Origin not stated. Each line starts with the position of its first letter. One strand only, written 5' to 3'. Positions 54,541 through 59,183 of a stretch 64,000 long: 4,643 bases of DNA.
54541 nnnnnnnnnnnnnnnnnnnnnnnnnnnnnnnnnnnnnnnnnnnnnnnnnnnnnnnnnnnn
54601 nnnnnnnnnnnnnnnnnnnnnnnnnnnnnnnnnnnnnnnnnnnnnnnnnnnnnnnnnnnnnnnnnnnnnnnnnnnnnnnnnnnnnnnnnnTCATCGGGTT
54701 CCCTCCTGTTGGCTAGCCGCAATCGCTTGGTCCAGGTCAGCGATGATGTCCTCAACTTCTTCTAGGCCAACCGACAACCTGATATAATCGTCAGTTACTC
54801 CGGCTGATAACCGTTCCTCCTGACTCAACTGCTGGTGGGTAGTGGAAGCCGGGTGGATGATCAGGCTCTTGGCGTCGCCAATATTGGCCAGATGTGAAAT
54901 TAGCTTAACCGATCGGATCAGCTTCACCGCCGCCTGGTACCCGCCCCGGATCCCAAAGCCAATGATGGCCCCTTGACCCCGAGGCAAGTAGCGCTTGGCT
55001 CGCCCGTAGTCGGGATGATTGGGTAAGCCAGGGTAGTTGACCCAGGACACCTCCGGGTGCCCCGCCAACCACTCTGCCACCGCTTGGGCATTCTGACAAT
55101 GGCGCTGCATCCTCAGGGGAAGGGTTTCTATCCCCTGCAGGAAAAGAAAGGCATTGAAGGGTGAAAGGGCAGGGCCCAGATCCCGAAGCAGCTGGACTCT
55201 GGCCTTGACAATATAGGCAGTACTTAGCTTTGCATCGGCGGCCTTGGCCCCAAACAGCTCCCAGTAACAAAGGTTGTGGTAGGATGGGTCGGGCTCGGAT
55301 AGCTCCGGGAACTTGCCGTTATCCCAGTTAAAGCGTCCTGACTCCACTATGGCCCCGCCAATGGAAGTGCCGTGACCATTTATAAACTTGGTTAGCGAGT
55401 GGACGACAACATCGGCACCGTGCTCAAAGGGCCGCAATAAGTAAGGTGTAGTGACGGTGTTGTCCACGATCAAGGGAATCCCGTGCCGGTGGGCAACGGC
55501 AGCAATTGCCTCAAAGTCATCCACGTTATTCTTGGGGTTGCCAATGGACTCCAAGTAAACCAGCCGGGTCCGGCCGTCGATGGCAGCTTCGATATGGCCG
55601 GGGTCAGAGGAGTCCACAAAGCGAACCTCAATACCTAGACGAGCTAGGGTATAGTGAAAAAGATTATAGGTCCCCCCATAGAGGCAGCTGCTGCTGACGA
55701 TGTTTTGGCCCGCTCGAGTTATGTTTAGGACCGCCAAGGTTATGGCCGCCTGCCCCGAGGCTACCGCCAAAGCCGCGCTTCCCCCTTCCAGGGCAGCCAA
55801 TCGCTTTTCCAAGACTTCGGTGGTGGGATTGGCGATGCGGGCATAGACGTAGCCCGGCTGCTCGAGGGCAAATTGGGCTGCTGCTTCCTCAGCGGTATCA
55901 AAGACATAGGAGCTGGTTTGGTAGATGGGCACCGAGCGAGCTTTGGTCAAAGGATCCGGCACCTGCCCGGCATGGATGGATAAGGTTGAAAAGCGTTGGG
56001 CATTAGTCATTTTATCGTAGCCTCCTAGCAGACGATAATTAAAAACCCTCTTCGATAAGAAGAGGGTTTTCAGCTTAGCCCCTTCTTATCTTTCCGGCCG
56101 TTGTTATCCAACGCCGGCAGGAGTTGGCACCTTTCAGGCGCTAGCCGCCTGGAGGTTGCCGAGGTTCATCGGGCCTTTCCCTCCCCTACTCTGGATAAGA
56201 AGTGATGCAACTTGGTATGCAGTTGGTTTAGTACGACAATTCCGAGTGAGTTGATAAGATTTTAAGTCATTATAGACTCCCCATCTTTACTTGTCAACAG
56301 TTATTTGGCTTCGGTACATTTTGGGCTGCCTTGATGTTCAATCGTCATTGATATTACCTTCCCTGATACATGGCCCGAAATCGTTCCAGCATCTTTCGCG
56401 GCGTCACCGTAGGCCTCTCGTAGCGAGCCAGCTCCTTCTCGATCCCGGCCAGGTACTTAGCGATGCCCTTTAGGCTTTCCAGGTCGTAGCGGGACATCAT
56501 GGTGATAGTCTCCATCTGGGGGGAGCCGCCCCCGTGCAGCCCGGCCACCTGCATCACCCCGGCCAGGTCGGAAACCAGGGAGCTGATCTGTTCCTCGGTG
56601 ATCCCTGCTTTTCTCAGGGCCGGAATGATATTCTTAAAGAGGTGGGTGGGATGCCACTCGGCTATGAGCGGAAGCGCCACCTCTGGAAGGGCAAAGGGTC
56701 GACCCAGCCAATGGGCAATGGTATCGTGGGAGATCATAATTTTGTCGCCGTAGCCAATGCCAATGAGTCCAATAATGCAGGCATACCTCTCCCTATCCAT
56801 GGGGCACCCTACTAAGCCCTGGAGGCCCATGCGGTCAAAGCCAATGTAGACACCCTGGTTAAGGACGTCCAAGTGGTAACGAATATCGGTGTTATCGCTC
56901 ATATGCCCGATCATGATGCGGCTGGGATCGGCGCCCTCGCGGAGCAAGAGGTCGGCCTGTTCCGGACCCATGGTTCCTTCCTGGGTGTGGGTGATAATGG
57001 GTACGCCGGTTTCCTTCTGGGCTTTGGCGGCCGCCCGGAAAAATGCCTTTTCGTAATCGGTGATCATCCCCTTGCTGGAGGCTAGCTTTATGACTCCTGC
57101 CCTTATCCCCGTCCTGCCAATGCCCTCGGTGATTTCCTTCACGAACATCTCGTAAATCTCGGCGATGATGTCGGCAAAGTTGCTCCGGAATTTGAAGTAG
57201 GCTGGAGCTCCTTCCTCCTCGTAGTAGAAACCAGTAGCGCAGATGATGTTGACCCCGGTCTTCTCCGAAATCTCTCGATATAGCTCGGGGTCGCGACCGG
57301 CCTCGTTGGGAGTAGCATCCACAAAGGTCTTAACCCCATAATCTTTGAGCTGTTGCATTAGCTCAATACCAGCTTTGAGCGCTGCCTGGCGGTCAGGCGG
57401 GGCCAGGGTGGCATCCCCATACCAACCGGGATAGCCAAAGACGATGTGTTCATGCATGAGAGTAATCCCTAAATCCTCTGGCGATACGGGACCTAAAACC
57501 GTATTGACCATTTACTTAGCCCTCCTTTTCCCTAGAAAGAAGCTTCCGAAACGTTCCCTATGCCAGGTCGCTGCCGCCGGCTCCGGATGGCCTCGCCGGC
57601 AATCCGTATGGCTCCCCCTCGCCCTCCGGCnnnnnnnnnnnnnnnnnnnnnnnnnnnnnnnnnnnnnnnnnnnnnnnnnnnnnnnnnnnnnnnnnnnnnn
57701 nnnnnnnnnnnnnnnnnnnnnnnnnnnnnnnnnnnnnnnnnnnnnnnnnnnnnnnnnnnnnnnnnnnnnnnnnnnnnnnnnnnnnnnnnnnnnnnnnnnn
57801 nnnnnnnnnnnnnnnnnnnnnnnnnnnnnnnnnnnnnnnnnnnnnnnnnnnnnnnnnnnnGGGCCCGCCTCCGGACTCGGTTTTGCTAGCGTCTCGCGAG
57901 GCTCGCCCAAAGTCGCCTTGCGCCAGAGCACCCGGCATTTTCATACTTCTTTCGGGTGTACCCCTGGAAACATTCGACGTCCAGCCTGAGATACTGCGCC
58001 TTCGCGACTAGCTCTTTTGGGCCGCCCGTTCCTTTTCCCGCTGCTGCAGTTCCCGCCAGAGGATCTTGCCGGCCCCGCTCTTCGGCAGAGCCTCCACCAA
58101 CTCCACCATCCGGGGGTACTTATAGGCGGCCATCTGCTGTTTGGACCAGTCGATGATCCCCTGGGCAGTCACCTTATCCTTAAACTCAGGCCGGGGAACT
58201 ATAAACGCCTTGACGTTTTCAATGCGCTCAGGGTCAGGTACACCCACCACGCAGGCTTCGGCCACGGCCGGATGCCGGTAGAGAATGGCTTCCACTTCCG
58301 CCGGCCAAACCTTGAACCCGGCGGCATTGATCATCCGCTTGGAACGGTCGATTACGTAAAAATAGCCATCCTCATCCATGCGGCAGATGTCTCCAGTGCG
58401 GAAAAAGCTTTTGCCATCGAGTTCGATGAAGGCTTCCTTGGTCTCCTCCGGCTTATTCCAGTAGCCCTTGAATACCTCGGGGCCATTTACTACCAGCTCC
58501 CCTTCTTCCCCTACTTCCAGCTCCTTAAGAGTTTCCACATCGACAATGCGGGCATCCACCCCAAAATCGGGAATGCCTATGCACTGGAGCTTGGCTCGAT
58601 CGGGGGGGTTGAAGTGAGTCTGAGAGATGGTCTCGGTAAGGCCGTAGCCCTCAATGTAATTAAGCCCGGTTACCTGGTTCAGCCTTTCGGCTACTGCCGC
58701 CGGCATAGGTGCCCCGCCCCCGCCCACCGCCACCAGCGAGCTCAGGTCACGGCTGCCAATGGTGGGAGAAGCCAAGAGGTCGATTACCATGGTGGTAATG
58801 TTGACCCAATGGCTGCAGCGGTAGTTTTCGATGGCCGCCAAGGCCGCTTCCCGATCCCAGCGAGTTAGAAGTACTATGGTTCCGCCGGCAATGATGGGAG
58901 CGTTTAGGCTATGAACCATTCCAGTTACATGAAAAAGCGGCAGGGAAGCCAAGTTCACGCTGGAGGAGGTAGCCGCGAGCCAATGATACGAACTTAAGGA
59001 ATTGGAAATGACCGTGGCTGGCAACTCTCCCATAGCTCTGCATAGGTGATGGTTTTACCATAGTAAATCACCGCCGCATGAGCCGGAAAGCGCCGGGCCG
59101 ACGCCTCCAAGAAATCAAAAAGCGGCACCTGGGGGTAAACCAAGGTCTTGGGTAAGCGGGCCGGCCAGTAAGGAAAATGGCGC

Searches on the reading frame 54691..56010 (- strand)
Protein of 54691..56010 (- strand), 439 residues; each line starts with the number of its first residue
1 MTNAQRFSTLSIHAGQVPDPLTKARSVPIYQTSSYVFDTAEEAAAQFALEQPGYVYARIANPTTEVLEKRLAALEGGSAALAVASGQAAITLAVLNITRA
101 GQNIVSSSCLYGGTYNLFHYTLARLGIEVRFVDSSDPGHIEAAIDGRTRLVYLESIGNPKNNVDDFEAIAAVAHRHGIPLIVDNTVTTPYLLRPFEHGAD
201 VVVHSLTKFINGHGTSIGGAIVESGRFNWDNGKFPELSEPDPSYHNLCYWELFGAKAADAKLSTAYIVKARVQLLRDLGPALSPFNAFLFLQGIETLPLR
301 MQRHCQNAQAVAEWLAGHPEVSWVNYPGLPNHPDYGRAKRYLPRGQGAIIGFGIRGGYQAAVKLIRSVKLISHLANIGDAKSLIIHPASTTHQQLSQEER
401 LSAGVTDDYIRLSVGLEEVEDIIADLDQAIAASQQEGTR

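Call 36: search_protein_families(library=pfam, proteins=[window:54691-56010:-], max_evalue=0.001)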
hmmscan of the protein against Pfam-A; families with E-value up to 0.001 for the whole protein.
window:54691-56010:- (439 aa): 5 families
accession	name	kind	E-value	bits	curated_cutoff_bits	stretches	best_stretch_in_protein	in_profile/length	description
PF01053.26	Cys_Met_Meta_PP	-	1.1e-141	472.3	27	1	8-430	1-380/381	Cys/Met metabolism PLP-dependent enzyme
PF01041.23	DegT_DnrJ_EryC1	-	4.6e-09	36.4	19.8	1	62-183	24-145/360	DegT/DnrJ/EryC1/StrS aminotransferase family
PF00155.27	Aminotran_1_2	-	3.7e-06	26.8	19.7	1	57-184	36-186/361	Aminotransferase class I and II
PF01212.27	Beta_elim_lyase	-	4.8e-06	26.6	27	1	43-315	15-265/288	Beta-eliminating lyase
PF00266.25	Aminotran_5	-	0.00015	21.3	21.5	1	89-214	73-207/371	Aminotransferase class-V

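Call 55: list_cluster_members(proteins=[window:54691-56010:-, window:53489-54694:-, window:31676-33685:-, window:48305-49273:-, window:45120-46001:-])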
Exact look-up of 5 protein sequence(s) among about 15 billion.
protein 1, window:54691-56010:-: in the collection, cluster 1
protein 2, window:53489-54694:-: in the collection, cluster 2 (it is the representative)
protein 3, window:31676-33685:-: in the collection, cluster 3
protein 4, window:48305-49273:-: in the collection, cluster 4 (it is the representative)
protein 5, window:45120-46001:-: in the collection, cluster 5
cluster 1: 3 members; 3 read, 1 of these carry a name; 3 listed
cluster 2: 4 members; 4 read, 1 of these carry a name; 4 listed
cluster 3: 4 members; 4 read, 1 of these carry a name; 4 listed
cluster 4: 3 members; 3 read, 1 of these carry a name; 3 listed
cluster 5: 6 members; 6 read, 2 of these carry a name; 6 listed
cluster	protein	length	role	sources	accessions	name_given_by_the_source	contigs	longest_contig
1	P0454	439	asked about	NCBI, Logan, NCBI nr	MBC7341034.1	MAG: O-acetylhomoserine aminocarboxypropyltransferase/cysteine synthase [Clostridia ... | O-acetylhomoserine aminocarboxypropyltransferase/cysteine synthase [Clostridia bacterium]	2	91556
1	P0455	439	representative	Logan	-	-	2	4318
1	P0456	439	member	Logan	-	-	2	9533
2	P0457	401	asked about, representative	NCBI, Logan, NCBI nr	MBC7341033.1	MAG: homoserine O-acetyltransferase [Clostridia bacterium] | homoserine O-acetyltransferase [Clostridia bacterium]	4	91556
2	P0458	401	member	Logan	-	-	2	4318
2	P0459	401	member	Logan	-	-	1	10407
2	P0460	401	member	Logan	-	-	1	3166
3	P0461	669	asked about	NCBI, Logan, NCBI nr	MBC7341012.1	MAG: ATP-dependent metallopeptidase FtsH/Yme1/Tma family protein [Clostridia bacterium] | ATP-dependent metallopeptidase FtsH/Yme1/Tma family protein [Clostridia bacterium]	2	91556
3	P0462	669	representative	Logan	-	-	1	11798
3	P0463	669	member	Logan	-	-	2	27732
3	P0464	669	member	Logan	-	-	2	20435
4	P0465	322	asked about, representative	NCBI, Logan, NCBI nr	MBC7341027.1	MAG: CoB--CoM heterodisulfide reductase iron-sulfur subunit B family protein [Clostridia ... | CoB--CoM heterodisulfide reductase iron-sulfur subunit B family protein [Clostridia ...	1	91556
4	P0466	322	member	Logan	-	-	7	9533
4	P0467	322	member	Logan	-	-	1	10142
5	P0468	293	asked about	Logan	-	-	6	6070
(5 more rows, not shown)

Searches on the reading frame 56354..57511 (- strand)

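Call 36: search_protein_families(library=pfam, proteins=[window:56354-57511:-], max_evalue=0.001)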
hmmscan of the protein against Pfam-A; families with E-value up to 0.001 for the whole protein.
window:56354-57511:- (385 aa): 2 families
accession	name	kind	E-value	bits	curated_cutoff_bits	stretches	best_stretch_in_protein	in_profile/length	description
PF02126.24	PTE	-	3.5e-60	204.4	22.4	1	9-313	1-289/298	Phosphotriesterase family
PF03241.18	HpaB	-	8.9e-05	22.1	25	1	312-356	158-202/202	4-hydroxyphenylacetate 3-hydroxylase C terminal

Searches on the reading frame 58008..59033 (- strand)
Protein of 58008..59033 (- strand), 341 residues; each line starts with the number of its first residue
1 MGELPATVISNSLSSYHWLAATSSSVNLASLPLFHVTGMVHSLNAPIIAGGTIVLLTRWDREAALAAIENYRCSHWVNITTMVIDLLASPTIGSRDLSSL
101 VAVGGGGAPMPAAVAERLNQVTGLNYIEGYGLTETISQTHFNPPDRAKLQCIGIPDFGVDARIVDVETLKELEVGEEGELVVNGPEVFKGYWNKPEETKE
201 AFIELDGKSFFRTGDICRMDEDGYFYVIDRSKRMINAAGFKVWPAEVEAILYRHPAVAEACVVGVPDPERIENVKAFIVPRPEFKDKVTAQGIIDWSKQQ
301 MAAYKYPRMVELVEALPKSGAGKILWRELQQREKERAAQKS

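Call 36: search_protein_families(library=pfam, proteins=[window:58008-59033:-], max_evalue=0.001)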
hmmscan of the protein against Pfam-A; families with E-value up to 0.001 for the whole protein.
window:58008-59033:- (341 aa): 2 families
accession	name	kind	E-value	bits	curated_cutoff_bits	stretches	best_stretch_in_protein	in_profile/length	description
PF00501.34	AMP-binding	-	1.6e-42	146.1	29.9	1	18-192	199-384/384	AMP-binding enzyme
PF13193.12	AMP-binding_C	-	7.1e-22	78.6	24.5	1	246-323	1-76/76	AMP-binding enzyme C-terminal domain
